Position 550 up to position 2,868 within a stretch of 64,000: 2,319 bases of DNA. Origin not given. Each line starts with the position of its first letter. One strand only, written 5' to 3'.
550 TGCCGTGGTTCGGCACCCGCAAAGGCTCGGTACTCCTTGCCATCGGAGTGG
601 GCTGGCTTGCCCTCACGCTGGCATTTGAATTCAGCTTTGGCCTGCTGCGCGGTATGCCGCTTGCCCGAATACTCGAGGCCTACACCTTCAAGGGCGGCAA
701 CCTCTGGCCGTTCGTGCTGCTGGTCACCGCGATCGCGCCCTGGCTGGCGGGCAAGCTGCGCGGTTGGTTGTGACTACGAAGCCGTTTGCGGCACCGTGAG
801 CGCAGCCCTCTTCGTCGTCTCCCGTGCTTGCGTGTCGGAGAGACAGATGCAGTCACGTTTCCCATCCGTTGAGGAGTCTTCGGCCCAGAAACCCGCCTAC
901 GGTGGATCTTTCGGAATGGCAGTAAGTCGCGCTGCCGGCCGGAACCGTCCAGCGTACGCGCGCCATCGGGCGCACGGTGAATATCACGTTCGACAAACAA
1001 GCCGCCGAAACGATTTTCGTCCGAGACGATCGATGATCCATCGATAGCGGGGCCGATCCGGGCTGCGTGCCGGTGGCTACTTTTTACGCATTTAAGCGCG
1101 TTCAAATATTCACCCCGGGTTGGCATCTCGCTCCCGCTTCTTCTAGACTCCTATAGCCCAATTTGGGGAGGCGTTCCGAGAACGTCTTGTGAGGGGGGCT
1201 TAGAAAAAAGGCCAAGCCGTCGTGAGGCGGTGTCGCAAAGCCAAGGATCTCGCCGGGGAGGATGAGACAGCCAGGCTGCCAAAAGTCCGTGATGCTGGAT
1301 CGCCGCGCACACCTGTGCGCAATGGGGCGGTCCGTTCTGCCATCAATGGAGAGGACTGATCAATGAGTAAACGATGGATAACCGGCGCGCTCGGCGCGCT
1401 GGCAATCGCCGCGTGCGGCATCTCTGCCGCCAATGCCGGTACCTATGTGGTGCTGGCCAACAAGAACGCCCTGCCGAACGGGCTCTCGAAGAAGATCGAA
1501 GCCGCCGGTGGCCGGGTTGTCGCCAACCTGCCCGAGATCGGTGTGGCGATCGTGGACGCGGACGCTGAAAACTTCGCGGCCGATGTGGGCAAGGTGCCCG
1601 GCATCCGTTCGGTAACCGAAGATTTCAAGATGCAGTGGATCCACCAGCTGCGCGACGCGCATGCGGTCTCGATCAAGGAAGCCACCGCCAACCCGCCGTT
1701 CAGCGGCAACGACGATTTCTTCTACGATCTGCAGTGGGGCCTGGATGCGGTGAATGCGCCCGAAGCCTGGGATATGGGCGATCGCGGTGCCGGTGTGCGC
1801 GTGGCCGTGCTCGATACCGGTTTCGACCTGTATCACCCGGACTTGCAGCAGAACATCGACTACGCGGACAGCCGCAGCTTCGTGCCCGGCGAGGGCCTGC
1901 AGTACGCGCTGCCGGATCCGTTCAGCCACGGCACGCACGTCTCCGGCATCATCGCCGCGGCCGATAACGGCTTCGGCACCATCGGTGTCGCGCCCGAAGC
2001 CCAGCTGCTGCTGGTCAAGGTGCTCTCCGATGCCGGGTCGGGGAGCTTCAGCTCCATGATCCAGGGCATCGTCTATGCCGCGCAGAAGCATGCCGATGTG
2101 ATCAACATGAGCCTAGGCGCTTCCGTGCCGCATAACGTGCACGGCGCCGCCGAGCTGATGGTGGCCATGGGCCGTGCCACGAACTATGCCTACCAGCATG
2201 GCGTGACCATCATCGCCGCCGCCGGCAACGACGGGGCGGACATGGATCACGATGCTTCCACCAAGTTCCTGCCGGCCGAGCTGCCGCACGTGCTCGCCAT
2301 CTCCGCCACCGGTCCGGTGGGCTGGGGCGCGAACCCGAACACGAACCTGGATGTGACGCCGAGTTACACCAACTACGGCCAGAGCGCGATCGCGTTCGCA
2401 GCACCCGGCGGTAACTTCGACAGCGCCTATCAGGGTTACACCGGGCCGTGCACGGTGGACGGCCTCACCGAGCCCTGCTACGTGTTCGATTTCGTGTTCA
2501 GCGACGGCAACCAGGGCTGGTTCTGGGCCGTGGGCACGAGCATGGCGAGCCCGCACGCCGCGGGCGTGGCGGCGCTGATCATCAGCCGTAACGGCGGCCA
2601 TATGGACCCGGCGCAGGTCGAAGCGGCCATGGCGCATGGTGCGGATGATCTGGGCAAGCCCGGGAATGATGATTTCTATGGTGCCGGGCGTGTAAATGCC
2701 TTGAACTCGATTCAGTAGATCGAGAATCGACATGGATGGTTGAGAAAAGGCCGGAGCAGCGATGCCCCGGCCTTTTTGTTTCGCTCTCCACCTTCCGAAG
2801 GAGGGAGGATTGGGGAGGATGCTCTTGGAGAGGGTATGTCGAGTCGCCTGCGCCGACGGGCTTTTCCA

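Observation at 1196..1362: Candidate c-di-GMP-I (GEMM-I) riboswitch controlling a secreted subtilisin-like protease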

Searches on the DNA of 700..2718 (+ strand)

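Call 6: search_rna_families(source=window, start=700, end=1500, threshold=evalue, max_evalue=10, show_alignments=3)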
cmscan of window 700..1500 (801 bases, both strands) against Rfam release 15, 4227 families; matches with E-value up to 10: 5.
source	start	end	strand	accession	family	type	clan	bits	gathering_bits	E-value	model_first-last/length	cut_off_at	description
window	1200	1283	+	RF01051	c-di-GMP-I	Cis-reg; riboswitch;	CL00126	54.1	35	1.1e-09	1-87/87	no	c-di-GMP-I riboswitch aptamer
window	1153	1261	+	RF01872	MEG3_2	Gene; lncRNA;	-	16.3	60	1.6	1-105/105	no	Maternally expressed 3 conserved region 2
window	807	835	-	RF02946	cow-rumen-1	Gene; sRNA;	-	14.7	53.4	2.4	1-61/61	no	cow-rumen-1 RNA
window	1087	1197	+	RF03541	Flavi_ISFV_xrRNA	Cis-reg;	-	13.4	50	5.2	1-89/89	no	Insect-specific Flavivirus exoribonuclease-resistant RNA element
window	1395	1443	+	RF02405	P34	Gene; sRNA;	-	10.3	44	5.7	9-56/399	no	Pseudomonas sRNA P34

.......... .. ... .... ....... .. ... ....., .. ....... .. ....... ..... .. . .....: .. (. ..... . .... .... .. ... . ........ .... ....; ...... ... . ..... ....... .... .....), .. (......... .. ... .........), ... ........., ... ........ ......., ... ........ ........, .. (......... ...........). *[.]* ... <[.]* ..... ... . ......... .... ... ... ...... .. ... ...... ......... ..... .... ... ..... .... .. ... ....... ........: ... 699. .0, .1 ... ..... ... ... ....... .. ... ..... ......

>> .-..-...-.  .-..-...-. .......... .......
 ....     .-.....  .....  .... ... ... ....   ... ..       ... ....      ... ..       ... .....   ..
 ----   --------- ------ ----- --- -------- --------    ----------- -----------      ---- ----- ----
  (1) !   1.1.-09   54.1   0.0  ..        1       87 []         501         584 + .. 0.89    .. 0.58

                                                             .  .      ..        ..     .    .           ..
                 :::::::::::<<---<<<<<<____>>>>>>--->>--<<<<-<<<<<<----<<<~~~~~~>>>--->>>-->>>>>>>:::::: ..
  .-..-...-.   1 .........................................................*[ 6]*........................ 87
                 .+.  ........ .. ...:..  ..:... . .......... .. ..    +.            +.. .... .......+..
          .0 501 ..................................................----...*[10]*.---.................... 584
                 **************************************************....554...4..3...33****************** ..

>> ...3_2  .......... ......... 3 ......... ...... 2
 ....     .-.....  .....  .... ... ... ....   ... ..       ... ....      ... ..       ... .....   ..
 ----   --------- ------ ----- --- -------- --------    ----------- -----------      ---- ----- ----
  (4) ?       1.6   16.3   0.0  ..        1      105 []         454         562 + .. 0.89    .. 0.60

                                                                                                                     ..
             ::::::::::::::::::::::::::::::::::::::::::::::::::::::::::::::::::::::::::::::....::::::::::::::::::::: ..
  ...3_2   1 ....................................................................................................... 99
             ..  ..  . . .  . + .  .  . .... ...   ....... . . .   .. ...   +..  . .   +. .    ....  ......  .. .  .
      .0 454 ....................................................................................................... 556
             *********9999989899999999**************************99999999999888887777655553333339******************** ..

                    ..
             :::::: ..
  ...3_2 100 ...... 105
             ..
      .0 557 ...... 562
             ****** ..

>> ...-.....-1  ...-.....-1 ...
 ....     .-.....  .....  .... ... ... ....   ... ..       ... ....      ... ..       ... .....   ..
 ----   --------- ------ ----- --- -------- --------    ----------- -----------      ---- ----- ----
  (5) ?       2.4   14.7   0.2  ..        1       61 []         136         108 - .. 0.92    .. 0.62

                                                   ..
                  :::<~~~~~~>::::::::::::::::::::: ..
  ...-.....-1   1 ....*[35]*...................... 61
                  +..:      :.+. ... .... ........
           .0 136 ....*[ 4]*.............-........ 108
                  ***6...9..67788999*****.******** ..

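Call 19: search_rna_families(sources=[L001, L002, L003, L004, L005, L006, L007, L008, L009], threshold=gathering, show_alignments=6)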
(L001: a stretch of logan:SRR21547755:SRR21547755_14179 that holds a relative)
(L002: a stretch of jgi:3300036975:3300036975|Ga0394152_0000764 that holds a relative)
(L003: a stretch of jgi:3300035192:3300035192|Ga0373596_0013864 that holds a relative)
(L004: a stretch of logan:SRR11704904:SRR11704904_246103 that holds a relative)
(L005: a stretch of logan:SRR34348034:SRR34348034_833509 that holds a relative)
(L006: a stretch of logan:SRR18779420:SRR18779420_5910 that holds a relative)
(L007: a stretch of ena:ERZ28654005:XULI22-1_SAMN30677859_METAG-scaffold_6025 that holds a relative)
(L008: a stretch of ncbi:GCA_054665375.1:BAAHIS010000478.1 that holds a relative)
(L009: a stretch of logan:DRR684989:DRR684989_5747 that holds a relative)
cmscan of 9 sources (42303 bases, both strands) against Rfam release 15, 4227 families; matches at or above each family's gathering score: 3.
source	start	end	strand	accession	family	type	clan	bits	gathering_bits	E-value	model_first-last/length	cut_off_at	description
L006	2291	2379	+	RF03167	c-di-GMP-I-GGC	Cis-reg; riboswitch;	CL00126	65.2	59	2.6e-13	1-80/80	no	c-di-GMP-I-GGC riboswitch aptamer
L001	1783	1886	+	RF01051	c-di-GMP-I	Cis-reg; riboswitch;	CL00126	46.3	35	4.7e-06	1-87/87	no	c-di-GMP-I riboswitch aptamer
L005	658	743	+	RF01051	c-di-GMP-I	Cis-reg; riboswitch;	CL00126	36.8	35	0.00098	1-87/87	no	c-di-GMP-I riboswitch aptamer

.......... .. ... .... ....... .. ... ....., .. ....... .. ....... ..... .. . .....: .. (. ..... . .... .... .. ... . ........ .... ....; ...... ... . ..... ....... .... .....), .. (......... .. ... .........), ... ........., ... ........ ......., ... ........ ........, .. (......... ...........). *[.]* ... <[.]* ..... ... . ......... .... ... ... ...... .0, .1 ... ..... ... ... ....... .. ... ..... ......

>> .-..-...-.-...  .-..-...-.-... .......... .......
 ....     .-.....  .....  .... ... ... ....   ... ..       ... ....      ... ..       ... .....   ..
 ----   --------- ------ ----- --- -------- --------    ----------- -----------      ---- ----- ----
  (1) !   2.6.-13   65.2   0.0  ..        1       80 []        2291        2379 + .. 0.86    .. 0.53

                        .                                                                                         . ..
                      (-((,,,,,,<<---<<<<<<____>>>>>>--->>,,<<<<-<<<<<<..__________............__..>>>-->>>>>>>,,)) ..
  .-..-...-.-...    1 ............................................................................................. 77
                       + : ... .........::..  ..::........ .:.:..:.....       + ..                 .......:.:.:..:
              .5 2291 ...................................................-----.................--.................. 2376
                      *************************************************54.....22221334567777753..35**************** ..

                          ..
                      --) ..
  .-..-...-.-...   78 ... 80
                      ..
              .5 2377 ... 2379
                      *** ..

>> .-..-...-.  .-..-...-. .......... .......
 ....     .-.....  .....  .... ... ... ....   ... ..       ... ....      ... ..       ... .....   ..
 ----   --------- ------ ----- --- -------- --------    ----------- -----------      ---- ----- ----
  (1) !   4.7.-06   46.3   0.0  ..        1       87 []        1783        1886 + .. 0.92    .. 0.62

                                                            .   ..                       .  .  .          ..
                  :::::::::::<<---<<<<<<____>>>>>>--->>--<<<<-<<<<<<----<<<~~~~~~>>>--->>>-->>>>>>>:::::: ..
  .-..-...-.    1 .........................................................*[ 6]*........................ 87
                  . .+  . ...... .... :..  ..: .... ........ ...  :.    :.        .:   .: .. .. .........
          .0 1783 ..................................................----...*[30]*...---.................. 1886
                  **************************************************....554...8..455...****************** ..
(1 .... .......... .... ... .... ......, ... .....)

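Call 27: build_rna_model(alignment_id=A2, structure=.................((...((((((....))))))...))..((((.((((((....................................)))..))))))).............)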
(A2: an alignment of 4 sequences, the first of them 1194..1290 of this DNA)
Model R1 built from alignment A2 (4 sequences, 117 columns); structure: as given.
model positions 110; base pairs 18; branch points 1; effective number of sequences 2.01; information 0.59 bits per position. Calibrated on 0.2 Mb of random sequence (short: E-values are rough).
structure used (alignment columns):
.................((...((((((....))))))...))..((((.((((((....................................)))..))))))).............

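Call 28: search_with_rna_model(model_id=R1, sources=[L002, L007, L008, L010, L011, L012, L013, L014, L015, L016, L017, L018, L019, L020, L021, L022, L023, L024, L025, L026, L027, L028, L029, L030, L031, L032, L033, L034, L035, L036, L037, L038, L039, L040, L041, L042, L043, L044, L045, L046, L047, L048, L049, L050, L051, L052, L053, L054, L055, L056, L057, L058, L059, L060, L061, L062, L063, L064, L065, L066, L067, L068, L069, L070, L071, L072, L073, L074, L075, L076, L077, L078, L079, L080, L081, L082, L083, L084, L085, L086, L087, L088, L089], max_evalue=1)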
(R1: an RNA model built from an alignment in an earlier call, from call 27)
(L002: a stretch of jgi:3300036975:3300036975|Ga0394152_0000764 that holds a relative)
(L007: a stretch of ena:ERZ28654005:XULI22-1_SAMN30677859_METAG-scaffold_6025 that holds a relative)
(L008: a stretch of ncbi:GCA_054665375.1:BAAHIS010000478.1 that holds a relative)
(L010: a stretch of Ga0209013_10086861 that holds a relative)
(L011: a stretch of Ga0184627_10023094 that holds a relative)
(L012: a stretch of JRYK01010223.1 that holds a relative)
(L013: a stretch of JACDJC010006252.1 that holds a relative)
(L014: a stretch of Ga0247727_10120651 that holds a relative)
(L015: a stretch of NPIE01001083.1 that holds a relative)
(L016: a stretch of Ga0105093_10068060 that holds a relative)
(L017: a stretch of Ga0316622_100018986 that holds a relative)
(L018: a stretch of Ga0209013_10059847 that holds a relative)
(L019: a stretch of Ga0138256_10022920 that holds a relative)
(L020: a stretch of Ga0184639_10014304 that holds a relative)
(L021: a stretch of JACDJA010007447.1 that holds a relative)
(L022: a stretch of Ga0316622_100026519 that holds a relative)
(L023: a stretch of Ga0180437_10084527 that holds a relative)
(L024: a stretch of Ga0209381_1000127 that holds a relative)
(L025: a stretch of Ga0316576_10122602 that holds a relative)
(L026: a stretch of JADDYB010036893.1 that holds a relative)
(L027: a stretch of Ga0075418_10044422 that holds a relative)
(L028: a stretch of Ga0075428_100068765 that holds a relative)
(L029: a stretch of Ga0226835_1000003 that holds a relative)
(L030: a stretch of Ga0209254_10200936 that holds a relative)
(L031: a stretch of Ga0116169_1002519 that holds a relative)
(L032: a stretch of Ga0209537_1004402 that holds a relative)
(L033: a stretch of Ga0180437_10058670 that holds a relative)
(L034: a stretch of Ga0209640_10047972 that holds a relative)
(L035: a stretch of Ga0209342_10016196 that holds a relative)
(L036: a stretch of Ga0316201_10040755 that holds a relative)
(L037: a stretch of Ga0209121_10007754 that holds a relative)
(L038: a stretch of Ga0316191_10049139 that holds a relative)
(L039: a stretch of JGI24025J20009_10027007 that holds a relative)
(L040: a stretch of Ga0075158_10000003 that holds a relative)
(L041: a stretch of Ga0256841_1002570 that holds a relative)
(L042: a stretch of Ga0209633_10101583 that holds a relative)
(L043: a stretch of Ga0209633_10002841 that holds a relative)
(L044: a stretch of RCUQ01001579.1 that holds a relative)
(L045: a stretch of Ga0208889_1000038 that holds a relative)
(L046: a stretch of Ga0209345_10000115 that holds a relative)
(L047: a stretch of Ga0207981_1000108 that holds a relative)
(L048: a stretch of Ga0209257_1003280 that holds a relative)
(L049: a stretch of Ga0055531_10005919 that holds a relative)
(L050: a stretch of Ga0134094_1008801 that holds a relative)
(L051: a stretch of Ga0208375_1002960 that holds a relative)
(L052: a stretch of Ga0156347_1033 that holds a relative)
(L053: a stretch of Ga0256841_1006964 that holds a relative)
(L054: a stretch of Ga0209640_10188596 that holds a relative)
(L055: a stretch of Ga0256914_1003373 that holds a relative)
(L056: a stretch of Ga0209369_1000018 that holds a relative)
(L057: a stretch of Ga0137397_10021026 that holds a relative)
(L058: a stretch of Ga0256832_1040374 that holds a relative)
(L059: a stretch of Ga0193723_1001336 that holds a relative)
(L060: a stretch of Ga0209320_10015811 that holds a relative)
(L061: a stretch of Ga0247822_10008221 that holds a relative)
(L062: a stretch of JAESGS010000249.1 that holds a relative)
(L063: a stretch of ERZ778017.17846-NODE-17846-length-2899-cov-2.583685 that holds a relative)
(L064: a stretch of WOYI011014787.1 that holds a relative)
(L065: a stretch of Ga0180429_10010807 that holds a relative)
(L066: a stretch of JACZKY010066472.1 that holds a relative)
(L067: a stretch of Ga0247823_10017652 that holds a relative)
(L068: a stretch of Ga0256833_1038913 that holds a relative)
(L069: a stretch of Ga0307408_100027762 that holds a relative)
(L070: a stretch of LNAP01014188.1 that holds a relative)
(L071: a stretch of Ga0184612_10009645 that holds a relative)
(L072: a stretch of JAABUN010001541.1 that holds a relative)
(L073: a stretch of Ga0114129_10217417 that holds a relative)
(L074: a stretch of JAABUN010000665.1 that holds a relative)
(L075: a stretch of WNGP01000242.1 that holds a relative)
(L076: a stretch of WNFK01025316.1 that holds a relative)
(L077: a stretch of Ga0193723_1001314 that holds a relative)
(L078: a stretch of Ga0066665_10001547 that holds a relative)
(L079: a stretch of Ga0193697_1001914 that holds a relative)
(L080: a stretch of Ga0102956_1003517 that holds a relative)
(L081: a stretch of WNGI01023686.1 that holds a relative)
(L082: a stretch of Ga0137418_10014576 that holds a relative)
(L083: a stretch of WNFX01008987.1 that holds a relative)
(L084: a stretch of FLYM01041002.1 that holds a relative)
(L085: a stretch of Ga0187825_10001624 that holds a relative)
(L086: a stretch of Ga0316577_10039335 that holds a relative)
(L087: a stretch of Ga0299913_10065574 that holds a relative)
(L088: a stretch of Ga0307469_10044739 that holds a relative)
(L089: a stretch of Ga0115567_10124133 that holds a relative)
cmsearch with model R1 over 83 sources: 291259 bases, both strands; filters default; matches with E-value up to 1: 8.
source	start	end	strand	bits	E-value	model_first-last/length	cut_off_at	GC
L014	2461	2568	+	79.6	4.8e-19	1-110/110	no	0.56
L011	1887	1995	+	73.9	1.6e-17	1-110/110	no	0.54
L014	547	654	+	71.6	7.1e-17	1-110/110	no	0.56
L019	2231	2324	+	69.1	3.2e-16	1-110/110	no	0.45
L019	523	618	+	67.8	7.6e-16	1-110/110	no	0.47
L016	12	99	+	61.6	3.6e-14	13-110/110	no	0.62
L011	81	188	+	60.3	8.1e-14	1-110/110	no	0.54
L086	358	457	+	55.3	1.8e-12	1-110/110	no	0.65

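Call 29: search_with_rna_model(model_id=R1, sources=[L090, L091, L092, L093, L094, L095, L096, L097, L098, L099, L100, L101, L102, L103, L104, L105, L106, L107, L108, L109, L110, L111, L112, L113, L114, L115, L116, L117, L118, L119, L120, L121, L122, L123, L124, L125, L126, L127, L128, L129, L130, L131, L132, L133, L134, L135, L136, L137, L138, L139, L140, L141, L142, L143, L144, L145, L146, L147, L148, L149, L150, L151, L152, L153, L154, L155, L156, L157, L158, L159, L160, L161, L162, L163, L164, L165, L166, L167, L168, L169], max_evalue=1)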
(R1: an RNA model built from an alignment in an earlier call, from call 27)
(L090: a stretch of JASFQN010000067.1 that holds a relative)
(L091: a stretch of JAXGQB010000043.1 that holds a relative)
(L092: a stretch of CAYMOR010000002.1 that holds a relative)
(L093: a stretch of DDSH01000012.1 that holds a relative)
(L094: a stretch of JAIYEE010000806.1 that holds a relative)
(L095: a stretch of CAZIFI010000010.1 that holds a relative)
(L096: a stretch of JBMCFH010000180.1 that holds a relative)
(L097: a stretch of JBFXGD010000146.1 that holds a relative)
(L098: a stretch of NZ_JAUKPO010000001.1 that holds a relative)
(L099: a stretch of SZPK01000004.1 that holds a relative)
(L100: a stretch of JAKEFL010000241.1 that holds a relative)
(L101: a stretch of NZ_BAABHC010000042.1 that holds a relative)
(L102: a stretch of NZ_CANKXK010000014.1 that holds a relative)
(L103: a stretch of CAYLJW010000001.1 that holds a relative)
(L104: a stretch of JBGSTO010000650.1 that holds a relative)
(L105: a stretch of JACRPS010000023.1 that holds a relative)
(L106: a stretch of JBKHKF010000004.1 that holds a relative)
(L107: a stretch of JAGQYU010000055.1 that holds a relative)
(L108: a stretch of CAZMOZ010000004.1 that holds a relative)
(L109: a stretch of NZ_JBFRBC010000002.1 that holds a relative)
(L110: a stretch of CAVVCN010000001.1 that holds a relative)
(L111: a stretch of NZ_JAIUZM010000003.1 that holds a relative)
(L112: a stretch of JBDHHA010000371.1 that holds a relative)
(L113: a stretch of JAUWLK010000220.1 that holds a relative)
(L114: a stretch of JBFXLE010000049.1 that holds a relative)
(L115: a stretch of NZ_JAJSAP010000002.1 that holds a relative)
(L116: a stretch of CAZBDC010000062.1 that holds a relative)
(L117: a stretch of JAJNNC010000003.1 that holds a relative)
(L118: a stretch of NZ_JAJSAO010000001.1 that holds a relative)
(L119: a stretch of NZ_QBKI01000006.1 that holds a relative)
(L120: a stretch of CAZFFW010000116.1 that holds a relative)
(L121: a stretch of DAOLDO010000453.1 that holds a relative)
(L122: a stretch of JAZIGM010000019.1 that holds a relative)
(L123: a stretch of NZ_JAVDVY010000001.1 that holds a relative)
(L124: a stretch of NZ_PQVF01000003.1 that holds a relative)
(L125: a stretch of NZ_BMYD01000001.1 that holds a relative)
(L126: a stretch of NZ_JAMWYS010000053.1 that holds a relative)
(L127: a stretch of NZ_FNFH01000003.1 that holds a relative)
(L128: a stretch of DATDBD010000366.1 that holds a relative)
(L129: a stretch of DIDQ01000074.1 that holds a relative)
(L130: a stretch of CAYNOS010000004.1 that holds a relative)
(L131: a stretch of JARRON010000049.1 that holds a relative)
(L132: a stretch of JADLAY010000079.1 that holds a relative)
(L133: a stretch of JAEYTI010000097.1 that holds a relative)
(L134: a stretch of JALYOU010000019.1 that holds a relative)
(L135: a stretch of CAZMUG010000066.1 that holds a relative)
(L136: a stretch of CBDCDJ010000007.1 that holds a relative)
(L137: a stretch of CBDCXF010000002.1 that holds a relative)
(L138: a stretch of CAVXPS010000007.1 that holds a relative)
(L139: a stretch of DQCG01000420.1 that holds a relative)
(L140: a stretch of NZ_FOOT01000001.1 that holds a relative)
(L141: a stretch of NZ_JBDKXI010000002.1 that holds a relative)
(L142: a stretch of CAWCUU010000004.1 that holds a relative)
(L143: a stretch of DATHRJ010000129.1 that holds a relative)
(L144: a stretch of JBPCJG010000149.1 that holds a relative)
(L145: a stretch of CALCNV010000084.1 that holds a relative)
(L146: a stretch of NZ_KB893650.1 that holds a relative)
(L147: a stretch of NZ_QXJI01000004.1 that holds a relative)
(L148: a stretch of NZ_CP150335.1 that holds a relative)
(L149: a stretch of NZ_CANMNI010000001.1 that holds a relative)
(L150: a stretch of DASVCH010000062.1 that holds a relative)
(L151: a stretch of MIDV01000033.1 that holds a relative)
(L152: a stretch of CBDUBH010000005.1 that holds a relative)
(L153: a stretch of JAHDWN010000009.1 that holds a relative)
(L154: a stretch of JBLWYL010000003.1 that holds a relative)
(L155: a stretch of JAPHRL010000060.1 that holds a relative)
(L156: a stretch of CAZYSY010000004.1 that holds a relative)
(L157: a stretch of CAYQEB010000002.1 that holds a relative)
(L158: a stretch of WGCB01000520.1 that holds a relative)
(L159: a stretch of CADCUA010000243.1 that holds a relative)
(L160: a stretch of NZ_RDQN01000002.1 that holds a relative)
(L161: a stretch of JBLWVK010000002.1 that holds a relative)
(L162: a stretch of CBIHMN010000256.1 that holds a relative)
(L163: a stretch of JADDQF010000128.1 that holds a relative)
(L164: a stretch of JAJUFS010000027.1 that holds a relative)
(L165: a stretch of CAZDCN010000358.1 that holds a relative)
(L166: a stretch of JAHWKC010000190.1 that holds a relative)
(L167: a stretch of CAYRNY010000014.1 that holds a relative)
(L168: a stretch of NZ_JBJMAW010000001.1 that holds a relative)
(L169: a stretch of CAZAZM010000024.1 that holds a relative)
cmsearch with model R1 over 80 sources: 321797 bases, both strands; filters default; matches with E-value up to 1: 4.
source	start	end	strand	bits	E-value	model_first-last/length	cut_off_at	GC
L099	1217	1324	+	77.9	1.6e-18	1-110/110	no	0.56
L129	3057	3146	+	63.6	1.1e-14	1-110/110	no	0.48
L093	1299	1399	+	63.6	1.2e-14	1-110/110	no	0.53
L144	374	462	+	38.5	7e-08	1-110/110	no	0.7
